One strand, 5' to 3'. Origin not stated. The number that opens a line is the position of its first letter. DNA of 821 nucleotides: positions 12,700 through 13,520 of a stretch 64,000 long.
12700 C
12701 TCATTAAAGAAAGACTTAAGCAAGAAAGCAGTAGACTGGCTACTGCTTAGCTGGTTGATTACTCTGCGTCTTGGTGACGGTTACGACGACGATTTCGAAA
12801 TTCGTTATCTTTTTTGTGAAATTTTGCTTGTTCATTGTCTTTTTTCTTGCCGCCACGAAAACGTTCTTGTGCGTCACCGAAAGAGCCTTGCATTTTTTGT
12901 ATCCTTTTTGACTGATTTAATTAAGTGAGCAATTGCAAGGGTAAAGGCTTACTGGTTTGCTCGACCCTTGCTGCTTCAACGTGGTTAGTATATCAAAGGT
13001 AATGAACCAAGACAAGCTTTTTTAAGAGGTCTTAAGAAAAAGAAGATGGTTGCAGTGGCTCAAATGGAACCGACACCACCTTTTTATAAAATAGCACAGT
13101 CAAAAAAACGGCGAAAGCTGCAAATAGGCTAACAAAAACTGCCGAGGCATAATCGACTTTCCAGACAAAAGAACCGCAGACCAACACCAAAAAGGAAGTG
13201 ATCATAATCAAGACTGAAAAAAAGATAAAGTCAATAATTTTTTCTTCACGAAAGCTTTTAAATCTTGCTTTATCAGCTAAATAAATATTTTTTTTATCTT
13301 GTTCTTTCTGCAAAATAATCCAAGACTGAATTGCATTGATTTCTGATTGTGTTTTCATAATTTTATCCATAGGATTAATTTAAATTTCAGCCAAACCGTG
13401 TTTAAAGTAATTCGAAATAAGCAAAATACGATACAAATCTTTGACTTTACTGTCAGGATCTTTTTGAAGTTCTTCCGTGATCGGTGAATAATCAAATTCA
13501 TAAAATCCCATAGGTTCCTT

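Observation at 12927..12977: Conserved 5'-UTR hairpin element present twice, with a compensatory base-pair change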

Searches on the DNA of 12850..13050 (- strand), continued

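Call 87: search_with_rna_model(model_id=R1, sources=[L045, L046, L047, L048, L049, L050, L051], max_evalue=1, filters=off, show_alignments=5)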
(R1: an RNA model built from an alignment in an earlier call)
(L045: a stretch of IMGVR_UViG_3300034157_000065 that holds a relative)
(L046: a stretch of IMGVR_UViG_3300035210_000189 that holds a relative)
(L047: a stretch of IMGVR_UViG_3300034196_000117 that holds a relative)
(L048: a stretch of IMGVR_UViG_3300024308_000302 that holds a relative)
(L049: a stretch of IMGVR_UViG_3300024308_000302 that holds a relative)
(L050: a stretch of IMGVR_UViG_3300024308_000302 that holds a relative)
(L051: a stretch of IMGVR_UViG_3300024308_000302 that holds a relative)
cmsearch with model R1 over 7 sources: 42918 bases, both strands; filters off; matches with E-value up to 1: 2.
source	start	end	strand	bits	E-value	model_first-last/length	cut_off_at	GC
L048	5246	5292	-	13.8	0.14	1-66/66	no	0.36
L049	4717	4765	-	12.3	0.38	1-66/66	no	0.27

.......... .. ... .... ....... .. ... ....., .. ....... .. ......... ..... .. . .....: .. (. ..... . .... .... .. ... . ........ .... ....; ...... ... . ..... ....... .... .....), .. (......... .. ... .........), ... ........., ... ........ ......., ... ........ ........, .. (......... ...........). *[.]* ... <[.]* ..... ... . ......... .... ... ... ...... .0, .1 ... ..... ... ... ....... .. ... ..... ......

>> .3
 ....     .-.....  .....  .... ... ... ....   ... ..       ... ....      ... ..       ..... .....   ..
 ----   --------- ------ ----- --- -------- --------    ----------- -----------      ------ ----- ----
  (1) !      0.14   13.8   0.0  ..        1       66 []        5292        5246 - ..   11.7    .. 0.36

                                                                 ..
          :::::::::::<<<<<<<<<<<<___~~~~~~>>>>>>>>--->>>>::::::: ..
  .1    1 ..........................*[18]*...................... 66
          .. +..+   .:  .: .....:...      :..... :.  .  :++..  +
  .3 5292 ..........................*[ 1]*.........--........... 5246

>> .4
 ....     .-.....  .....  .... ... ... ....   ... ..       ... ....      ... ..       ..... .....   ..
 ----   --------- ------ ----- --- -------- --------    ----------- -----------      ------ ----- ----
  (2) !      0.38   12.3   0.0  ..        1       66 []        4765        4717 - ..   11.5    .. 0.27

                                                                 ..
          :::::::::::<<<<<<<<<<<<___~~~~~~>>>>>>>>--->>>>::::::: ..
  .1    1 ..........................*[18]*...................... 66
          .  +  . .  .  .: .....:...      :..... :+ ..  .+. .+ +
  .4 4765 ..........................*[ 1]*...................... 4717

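Call 93: build_rna_model(alignment_id=A4, structure=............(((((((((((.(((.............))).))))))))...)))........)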
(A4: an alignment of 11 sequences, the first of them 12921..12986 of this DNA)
Model R2 built from alignment A4 (11 sequences, 66 columns); structure: as given.
model positions 66; base pairs 14; branch points 0; effective number of sequences 2.75; information 0.85 bits per position. Calibrated on 0.2 Mb of random sequence (short: E-values are rough).
structure used (alignment columns):
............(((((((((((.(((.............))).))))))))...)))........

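Call 94: search_with_rna_model(model_id=R2, source=window, filters=off, max_evalue=1)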
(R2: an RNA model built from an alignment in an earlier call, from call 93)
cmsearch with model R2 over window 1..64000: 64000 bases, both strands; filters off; matches with E-value up to 1: 7.
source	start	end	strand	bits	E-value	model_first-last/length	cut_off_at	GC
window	12921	12986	-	88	1.4e-19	1-66/66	no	0.47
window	43326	43391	-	86.8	2.7e-19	1-66/66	no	0.53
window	106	165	-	15.3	0.19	1-66/66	no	0.32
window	45228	45257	-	15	0.22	1-66/66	no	0.3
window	2123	2199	-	13.4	0.56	1-66/66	no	0.35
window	61287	61346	+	13.3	0.61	1-66/66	no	0.32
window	27238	27270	+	12.7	0.85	1-66/66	no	0.39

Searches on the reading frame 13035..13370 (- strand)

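Call 69: search_protein_families(library=pfam, proteins=[window:13035-13370:-], max_evalue=1)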
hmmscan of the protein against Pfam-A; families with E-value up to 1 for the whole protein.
window:13035-13370:- (112 aa): 5 families
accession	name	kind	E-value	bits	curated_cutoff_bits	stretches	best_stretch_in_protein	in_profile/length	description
PF00487.30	FA_desaturase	-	0.13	12.4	29.7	1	30-94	116-180/253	Fatty acid desaturase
PF05781.17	MRVI1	-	0.15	11.2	27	1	7-100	405-502/533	MRVI1 protein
PF20237.3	DUF6594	-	0.18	12.1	30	1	30-91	163-219/238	Family of unknown function (DUF6594)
PF20990.2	DUF2207_C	-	0.2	11.8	33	1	22-100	119-190/247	Predicted membrane protein (DUF2207) C-terminal domain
PF25587.1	Rv2743c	-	0.4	10.7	27.7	1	53-109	37-91/237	Rv2743c family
